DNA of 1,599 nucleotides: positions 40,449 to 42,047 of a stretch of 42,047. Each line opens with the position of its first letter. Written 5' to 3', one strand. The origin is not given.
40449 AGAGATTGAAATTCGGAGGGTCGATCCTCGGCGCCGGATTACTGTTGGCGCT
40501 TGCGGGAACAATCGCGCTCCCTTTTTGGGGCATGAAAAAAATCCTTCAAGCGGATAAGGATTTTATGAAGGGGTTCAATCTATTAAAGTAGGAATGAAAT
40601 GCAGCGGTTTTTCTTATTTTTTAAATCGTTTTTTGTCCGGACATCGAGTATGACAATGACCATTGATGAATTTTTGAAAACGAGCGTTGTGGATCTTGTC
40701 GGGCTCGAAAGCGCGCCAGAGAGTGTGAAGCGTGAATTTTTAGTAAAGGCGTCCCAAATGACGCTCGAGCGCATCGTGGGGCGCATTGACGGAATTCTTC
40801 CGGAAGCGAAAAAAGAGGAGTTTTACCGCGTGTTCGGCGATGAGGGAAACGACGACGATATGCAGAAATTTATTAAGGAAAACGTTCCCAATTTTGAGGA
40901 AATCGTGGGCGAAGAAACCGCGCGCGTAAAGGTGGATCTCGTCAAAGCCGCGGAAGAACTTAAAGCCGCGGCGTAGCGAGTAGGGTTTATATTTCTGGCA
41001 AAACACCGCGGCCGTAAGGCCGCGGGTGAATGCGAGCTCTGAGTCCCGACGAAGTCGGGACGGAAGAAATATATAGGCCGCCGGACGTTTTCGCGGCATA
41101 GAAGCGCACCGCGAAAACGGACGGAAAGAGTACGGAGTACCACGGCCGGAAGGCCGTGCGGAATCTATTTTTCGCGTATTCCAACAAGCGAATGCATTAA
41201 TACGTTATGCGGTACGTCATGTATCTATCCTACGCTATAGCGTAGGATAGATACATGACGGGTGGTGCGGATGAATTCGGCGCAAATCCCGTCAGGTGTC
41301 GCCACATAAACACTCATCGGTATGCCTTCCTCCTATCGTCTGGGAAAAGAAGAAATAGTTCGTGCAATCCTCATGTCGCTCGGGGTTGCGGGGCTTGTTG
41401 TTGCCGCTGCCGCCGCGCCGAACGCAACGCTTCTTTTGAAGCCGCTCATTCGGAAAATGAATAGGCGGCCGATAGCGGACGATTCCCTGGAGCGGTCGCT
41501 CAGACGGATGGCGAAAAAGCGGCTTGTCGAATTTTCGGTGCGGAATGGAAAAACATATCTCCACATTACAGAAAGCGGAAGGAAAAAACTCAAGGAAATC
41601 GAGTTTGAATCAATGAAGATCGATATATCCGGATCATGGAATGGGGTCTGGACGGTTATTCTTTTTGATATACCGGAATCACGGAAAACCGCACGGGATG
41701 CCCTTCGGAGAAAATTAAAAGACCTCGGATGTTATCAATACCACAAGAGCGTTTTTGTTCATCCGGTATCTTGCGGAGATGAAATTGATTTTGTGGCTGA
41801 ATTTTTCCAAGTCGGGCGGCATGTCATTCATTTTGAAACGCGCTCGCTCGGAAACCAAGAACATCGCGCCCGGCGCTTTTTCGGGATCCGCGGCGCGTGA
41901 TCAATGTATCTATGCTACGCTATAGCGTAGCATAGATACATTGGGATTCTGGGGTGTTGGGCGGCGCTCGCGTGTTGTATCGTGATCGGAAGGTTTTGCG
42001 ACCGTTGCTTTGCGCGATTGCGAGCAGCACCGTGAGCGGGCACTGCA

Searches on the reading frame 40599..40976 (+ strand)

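Call 7: search_protein_families(library=pfam, proteins=[window:40599-40976:+], max_evalue=0.01)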
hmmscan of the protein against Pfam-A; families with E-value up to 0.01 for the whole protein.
window:40599-40976:+ (125 aa): 1 family
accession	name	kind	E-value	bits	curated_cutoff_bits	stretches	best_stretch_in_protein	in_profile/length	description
PF18908.5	DUF5663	-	4.9e-07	30.7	23.7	1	43-111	14-81/84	Protein of unknown function (DUF5663)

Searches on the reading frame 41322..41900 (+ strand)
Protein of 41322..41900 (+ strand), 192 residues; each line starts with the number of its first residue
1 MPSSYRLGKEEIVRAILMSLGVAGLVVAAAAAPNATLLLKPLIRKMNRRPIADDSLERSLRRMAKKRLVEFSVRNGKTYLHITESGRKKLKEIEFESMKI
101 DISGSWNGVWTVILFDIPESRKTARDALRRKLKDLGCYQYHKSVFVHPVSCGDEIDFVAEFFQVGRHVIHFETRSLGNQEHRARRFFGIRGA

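Call 7: search_protein_families(library=pfam, proteins=[window:41322-41900:+], max_evalue=0.01)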
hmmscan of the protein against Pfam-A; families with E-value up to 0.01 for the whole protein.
window:41322-41900:+ (192 aa): 2 families
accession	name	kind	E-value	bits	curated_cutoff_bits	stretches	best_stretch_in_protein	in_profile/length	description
PF20803.2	PaaX_M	-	1.7e-19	70.1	24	1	105-182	3-80/83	PaaX protein central Cas2-like domain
PF09827.14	CRISPR_Cas2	-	0.0062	17.1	23.8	0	110-149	2-38/74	CRISPR associated protein Cas2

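Call 67: find_encoding_contigs(protein=window:41322-41900:+, flank=10000, max_places=2)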
Protein window:41322-41900:+ (192 aa): 10 contigs read that carry it; 2 places shown.
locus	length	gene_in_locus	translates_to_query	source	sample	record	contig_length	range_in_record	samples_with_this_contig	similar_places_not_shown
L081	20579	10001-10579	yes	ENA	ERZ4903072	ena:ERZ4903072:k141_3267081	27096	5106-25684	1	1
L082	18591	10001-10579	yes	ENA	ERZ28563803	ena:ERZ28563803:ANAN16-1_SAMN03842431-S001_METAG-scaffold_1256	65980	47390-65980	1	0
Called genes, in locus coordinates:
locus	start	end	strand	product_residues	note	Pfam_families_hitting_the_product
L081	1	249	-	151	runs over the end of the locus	PF12666:PrgI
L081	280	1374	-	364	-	-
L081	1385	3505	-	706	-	-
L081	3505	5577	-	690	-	-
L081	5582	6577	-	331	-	-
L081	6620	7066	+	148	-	-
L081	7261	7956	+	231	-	-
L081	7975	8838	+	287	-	-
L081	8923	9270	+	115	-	-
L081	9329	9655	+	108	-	PF18908:DUF5663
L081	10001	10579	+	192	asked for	PF20803:PaaX_M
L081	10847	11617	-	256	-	PF00398:RrnaAD, PF01135:PCMT (faint), PF02390:Methyltransf_4 (weak), PF13847:Methyltransf_31 (weak), PF08241:Methyltransf_11 (weak), PF13649:Methyltransf_25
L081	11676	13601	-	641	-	PF00580:UvrD-helicase, PF13245:AAA_19, PF13604:AAA_30 (faint), PF01443:Viral_helicase1 (faint), PF13087:AAA_12 (faint), PF13361:UvrD_C, PF13538:UvrD_C_2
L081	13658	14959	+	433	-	PF01476:LysM, PF23446:LysM1_NFP_LYK (faint), PF23473:LysM3_LYK4_5 (faint), PF01476:LysM, PF01551:Peptidase_M23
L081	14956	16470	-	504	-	PF13541:ChlI, PF00158:Sigma54_activat (faint), PF01078:Mg_chelatase, PF07728:AAA_5, PF00493:MCM, PF13335:Mg_chelatase_C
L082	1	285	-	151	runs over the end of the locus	PF12666:PrgI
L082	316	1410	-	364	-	-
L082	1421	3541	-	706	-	-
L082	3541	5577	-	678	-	-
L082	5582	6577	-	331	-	-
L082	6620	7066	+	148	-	-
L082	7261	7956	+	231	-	-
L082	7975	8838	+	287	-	-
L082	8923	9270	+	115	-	-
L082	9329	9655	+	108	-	PF18908:DUF5663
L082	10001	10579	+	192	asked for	PF20803:PaaX_M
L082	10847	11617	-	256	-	PF00398:RrnaAD, PF01135:PCMT (faint), PF02390:Methyltransf_4 (weak), PF13847:Methyltransf_31 (weak), PF08241:Methyltransf_11 (weak), PF13649:Methyltransf_25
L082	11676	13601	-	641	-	PF00580:UvrD-helicase, PF13245:AAA_19, PF13604:AAA_30 (faint), PF01443:Viral_helicase1 (faint), PF13087:AAA_12 (faint), PF13361:UvrD_C, PF13538:UvrD_C_2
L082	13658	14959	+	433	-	PF01476:LysM, PF23446:LysM1_NFP_LYK (faint), PF23473:LysM3_LYK4_5 (faint), PF01476:LysM, PF01551:Peptidase_M23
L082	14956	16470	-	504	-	PF13541:ChlI, PF00158:Sigma54_activat (faint), PF01078:Mg_chelatase, PF07728:AAA_5, PF00493:MCM, PF13335:Mg_chelatase_C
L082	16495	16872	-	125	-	PF01258:zf-dskA_traR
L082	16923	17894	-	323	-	-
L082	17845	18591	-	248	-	?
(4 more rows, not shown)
